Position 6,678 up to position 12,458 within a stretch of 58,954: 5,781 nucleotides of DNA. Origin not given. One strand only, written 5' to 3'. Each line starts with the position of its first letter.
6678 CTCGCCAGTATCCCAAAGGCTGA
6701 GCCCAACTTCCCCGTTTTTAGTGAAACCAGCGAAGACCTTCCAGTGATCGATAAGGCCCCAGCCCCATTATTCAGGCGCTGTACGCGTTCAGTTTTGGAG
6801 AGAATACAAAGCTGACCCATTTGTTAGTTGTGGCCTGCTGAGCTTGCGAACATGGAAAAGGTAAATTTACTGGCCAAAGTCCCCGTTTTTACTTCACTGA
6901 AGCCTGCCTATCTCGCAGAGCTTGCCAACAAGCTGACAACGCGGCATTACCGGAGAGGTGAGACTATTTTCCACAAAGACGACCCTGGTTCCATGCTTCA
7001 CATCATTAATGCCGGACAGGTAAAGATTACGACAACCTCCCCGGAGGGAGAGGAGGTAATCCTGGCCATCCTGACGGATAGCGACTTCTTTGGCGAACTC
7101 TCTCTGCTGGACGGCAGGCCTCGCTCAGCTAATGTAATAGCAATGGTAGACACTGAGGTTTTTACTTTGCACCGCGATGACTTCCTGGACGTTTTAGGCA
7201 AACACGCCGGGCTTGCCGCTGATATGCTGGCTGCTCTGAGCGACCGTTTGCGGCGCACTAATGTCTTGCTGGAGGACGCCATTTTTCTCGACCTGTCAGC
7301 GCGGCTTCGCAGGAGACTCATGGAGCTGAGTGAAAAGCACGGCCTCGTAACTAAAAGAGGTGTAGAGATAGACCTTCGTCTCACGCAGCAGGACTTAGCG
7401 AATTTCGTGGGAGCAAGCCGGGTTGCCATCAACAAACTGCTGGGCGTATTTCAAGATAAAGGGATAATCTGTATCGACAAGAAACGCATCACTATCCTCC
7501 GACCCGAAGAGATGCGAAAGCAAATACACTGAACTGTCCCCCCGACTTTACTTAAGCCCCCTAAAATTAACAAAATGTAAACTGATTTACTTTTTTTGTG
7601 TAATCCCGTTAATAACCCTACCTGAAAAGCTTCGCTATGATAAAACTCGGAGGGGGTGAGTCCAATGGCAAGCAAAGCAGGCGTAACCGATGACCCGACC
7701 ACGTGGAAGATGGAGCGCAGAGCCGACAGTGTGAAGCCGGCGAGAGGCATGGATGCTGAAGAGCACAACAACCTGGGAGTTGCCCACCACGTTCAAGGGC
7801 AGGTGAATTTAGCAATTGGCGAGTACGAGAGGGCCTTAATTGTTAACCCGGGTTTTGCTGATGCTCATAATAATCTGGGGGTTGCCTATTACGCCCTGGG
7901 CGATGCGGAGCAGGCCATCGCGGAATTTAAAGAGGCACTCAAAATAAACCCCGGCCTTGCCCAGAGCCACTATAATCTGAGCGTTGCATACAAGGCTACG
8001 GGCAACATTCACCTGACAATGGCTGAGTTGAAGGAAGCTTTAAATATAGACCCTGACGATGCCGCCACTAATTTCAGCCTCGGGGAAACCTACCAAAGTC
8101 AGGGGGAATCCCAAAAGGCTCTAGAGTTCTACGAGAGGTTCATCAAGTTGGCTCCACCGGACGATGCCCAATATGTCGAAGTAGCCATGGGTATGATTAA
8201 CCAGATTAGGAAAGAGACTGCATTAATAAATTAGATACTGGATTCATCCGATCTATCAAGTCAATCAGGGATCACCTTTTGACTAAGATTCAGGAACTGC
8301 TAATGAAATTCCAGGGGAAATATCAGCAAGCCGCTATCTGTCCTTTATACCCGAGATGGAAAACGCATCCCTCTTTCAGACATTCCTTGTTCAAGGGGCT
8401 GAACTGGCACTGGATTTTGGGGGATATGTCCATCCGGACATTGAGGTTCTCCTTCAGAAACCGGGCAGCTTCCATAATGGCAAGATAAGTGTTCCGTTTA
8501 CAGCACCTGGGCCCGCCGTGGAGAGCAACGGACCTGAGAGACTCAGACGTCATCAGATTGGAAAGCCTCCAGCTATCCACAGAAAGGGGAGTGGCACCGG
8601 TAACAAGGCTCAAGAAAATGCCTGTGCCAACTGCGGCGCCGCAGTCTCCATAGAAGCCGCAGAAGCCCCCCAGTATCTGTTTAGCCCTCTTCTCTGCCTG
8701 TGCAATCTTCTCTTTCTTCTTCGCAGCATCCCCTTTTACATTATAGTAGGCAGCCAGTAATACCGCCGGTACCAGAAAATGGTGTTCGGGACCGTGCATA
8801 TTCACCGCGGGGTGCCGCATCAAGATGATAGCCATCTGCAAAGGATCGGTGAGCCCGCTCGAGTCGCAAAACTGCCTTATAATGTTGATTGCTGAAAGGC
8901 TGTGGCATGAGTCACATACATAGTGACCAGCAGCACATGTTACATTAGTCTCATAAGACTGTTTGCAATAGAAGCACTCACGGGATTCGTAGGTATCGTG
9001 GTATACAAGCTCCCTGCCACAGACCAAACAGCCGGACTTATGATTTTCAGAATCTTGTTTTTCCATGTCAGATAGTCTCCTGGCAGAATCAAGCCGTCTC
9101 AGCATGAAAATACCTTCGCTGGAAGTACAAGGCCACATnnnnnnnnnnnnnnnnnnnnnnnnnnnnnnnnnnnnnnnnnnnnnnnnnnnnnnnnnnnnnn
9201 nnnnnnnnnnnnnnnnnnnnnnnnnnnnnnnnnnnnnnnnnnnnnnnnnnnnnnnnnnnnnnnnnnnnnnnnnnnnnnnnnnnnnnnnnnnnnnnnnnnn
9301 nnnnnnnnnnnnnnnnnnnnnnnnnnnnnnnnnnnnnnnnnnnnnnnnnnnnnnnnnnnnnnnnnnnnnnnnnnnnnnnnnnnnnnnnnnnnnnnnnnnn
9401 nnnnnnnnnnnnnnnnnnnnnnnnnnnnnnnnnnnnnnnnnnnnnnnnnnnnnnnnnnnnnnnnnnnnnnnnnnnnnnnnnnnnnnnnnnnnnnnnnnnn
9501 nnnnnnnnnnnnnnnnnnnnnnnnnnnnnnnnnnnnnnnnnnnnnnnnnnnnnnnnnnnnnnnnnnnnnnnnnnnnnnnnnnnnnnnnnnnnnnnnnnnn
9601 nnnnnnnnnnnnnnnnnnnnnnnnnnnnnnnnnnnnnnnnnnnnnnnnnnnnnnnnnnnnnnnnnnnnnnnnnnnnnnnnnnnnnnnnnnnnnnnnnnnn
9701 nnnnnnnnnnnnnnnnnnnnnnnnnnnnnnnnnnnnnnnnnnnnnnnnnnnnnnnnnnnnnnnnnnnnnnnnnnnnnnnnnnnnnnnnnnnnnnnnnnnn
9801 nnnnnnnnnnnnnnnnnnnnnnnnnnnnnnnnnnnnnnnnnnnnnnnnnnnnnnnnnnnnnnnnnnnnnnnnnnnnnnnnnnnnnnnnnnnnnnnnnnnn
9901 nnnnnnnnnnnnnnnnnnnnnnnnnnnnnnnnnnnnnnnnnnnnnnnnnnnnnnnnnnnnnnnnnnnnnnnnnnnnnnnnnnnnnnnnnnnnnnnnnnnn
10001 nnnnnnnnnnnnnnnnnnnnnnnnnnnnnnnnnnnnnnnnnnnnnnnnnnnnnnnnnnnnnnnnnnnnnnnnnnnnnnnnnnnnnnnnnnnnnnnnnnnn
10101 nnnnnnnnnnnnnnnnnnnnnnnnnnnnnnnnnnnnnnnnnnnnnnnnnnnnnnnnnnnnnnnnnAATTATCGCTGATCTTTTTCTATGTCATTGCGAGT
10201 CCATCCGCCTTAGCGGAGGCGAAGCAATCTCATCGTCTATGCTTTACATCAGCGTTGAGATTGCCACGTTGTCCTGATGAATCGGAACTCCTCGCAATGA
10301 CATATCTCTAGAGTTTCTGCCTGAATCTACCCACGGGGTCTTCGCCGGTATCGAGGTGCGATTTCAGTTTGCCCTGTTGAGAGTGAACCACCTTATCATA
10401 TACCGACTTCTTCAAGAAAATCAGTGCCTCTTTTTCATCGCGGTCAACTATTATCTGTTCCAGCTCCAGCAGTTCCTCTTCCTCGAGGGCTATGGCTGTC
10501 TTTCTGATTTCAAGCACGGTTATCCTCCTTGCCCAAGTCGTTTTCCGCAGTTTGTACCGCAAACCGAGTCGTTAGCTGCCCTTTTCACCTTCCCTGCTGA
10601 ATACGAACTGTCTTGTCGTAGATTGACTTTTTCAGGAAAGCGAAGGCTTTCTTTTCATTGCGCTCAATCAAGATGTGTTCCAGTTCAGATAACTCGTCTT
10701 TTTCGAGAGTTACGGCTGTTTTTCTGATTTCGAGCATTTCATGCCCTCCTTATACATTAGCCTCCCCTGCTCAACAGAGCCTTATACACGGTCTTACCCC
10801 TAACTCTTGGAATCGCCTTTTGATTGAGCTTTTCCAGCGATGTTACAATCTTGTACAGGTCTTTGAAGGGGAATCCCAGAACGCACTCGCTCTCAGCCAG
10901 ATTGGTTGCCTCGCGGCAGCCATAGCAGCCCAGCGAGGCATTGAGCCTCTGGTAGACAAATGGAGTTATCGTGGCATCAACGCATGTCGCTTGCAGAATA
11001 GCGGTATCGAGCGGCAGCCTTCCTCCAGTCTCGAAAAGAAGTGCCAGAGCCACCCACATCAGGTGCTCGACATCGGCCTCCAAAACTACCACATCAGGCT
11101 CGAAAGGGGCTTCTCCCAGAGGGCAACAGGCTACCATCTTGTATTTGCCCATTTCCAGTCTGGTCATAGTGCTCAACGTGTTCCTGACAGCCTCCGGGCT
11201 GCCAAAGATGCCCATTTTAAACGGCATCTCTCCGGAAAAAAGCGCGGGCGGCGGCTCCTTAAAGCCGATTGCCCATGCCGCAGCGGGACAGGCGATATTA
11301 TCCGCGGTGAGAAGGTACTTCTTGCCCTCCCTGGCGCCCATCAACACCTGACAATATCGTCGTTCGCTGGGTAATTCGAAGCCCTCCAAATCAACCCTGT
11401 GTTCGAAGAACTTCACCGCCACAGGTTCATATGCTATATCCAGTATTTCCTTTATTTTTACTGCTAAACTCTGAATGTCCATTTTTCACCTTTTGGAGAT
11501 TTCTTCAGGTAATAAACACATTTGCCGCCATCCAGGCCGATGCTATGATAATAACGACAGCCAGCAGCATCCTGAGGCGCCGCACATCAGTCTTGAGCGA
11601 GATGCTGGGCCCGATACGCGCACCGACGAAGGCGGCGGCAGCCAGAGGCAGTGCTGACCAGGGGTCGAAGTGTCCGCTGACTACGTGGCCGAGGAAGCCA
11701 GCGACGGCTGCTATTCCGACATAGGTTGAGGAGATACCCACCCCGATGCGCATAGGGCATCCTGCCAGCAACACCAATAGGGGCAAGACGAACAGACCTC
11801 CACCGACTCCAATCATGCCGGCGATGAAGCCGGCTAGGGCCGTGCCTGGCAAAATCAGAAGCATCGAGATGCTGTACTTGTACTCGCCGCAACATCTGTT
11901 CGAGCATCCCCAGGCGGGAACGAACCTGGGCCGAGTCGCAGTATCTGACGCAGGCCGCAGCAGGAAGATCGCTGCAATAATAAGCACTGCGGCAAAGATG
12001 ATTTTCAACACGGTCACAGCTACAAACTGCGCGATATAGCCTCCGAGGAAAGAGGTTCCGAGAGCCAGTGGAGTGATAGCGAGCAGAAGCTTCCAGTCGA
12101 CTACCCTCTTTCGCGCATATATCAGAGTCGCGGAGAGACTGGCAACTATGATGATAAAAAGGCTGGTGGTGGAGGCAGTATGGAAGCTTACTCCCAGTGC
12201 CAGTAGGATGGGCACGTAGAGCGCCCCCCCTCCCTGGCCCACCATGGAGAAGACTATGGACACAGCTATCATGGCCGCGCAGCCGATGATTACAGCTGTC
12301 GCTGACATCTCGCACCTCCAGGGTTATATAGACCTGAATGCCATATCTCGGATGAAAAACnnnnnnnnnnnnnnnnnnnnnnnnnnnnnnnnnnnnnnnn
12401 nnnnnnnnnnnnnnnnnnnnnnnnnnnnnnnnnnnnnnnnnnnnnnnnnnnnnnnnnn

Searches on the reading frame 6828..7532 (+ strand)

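Call 50: search_protein_families(library=pfam, proteins=[window:6828-7532:+], max_evalue=0.00001)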
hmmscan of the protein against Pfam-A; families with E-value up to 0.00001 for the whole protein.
window:6828-7532:+ (234 aa): 3 families
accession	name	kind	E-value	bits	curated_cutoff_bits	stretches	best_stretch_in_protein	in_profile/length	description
PF00027.35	cNMP_binding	-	2.1e-26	92.1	27.5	1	39-125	2-88/89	Cyclic nucleotide-binding domain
PF13545.12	HTH_Crp_2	-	8.1e-16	58.2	27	1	158-231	1-69/70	Crp-like helix-turn-helix domain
PF00325.26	Crp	-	1.9e-08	34.3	21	1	183-214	1-32/32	Bacterial regulatory proteins, crp family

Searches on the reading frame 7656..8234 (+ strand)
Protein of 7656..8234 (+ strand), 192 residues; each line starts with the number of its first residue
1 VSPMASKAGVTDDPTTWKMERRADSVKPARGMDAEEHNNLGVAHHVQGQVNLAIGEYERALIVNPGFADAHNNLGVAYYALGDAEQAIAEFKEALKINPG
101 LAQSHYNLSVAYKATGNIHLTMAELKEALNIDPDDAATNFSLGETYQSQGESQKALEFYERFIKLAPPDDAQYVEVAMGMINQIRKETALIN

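Call 50: search_protein_families(library=pfam, proteins=[window:7656-8234:+], max_evalue=0.00001)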
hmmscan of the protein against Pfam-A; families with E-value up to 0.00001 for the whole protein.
window:7656-8234:+ (192 aa): 16 families
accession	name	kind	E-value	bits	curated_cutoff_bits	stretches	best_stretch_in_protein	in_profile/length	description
PF07719.23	TPR_2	-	1.2e-27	94.1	27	1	68-100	1-33/34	Tetratricopeptide repeat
PF00515.34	TPR_1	-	4.1e-26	90.1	27.8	1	68-100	1-33/34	Tetratricopeptide repeat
PF13414.12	TPR_11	-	5.2e-25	87.3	26.8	2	77-116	3-42/42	TPR repeat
PF13181.12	TPR_8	-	5.6e-23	79.5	25.7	1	68-99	1-32/34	Tetratricopeptide repeat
PF13431.12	TPR_17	-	1.2e-20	72.4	24.4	1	57-89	2-34/34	Tetratricopeptide repeat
PF13432.12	TPR_16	-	5.7e-16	59.1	32.7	1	44-100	7-63/65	Tetratricopeptide repeat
PF14559.12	TPR_19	-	5.7e-15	55.8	25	0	47-90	4-47/68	Tetratricopeptide repeat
PF13424.12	TPR_12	-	6.7e-15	55.5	30.1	1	68-130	3-66/77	Tetratricopeptide repeat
PF13428.12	TPR_14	-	7.9e-15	54.3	23.5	0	70-107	3-40/44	Tetratricopeptide repeat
PF13371.12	TPR_9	-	1.1e-11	45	35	0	44-102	5-63/73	Tetratricopeptide repeat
PF13174.12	TPR_6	-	1.4e-11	44.6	26.3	0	141-167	5-31/33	Tetratricopeptide repeat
PF13176.12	TPR_7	-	1.6e-10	40.7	27.9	0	141-167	4-30/36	Tetratricopeptide repeat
PF13374.12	TPR_10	-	9.1e-09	35.5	27.5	0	72-97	6-31/42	Tetratricopeptide repeat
PF07721.20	TPR_4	-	2.2e-07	31.3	27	0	70-88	3-21/26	Tetratricopeptide repeat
PF23914.1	TPR_CcmH_CycH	-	5.5e-07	30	42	0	74-173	56-158/158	Cytochrome c-type biogenesis protein H TPR domain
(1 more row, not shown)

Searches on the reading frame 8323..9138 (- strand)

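Call 50: search_protein_families(library=pfam, proteins=[window:8323-9138:-], max_evalue=0.00001)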
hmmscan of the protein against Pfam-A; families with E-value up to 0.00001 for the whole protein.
window:8323-9138:- (271 aa): 1 family
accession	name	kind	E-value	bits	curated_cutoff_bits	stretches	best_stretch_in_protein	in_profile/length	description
PF18978.5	DUF5714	-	1.4e-66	223.8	26.2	1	87-260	1-172/173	Family of unknown function (DUF5714)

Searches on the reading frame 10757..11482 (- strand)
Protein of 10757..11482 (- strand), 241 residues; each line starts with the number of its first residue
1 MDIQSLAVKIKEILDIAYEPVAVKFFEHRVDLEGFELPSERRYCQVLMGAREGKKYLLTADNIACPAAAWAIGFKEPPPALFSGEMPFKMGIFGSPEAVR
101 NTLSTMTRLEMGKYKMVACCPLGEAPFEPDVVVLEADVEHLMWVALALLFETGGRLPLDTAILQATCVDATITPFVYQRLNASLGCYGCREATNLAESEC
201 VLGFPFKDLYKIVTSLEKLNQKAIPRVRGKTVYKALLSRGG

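Call 23: search_protein_families(library=pfam, proteins=[window:10757-11482:-], max_evalue=0.00001)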
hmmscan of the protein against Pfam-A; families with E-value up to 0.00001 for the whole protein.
window:10757-11482:- (241 aa): 1 family
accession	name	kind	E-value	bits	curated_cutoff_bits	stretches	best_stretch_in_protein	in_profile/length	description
PF02596.20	DUF169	-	6.5e-56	189.9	27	1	9-214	1-208/209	Uncharacterised ArCR, COG2043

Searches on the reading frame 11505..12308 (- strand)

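Call 23: search_protein_families(library=pfam, proteins=[window:11505-12308:-], max_evalue=0.00001)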
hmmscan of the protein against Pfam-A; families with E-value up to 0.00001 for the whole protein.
window:11505-12308:- (267 aa): 1 family
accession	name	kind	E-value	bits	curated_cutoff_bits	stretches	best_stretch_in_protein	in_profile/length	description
PF01925.25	TauE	-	7.8e-44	150.5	32.6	1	11-260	3-237/237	Sulfite exporter TauE/SafE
